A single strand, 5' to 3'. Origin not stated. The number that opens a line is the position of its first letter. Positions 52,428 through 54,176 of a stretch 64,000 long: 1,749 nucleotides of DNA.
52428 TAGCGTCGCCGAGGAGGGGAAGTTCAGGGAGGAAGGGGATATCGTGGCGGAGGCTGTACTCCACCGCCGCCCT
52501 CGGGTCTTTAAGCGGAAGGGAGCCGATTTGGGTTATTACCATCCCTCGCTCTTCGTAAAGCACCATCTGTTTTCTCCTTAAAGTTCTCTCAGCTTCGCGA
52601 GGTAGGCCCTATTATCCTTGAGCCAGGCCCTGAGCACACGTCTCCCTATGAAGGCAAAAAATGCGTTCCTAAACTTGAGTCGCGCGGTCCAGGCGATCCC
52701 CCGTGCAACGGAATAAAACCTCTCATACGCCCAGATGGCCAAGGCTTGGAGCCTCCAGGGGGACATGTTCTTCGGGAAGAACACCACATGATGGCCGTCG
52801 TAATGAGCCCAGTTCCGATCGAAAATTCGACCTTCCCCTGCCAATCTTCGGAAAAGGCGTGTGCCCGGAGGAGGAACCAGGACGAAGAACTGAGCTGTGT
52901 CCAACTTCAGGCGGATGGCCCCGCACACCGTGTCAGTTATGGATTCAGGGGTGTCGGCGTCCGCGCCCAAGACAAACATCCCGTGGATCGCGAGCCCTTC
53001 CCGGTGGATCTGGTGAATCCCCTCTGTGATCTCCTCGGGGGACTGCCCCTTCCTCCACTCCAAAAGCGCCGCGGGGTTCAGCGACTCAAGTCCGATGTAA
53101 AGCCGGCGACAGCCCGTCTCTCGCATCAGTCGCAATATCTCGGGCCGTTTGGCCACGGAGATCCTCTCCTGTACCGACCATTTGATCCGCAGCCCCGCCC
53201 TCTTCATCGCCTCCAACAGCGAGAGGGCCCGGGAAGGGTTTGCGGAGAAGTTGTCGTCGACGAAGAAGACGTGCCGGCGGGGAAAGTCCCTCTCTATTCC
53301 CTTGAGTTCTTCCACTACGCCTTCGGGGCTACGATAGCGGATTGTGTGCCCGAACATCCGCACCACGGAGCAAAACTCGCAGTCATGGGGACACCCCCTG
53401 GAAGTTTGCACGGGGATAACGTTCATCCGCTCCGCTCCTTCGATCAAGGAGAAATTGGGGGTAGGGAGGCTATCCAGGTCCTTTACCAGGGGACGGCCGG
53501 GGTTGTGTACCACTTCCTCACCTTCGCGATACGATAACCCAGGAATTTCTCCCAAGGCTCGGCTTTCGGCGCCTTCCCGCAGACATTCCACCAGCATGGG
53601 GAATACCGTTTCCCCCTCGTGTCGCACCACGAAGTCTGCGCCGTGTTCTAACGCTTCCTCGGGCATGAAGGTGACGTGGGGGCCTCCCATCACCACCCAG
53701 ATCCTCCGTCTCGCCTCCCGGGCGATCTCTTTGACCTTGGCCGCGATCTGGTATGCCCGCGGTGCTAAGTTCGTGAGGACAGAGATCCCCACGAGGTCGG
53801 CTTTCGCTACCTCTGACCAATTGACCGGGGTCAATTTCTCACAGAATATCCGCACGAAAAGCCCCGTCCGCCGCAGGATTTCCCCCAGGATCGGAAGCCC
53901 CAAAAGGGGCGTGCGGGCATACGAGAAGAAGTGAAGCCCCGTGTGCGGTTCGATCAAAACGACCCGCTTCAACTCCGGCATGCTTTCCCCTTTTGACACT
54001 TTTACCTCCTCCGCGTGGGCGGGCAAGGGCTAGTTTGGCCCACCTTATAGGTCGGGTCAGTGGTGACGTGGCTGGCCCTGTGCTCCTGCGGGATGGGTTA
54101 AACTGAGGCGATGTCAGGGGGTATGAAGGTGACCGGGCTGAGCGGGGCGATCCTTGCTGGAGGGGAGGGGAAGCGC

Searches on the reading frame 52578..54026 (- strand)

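Call 44: search_protein_families(library=pfam, proteins=[window:52578-54026:-], max_evalue=0.000001)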
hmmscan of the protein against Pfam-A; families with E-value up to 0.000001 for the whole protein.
window:52578-54026:- (482 aa): 2 families
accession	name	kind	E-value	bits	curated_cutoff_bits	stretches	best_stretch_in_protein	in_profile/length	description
PF04055.27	Radical_SAM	-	7.4e-21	75.5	29.5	1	207-353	2-151/166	Radical SAM superfamily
PF02310.24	B12-binding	-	1e-14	54.8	32.1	1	71-145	47-120/121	B12 binding domain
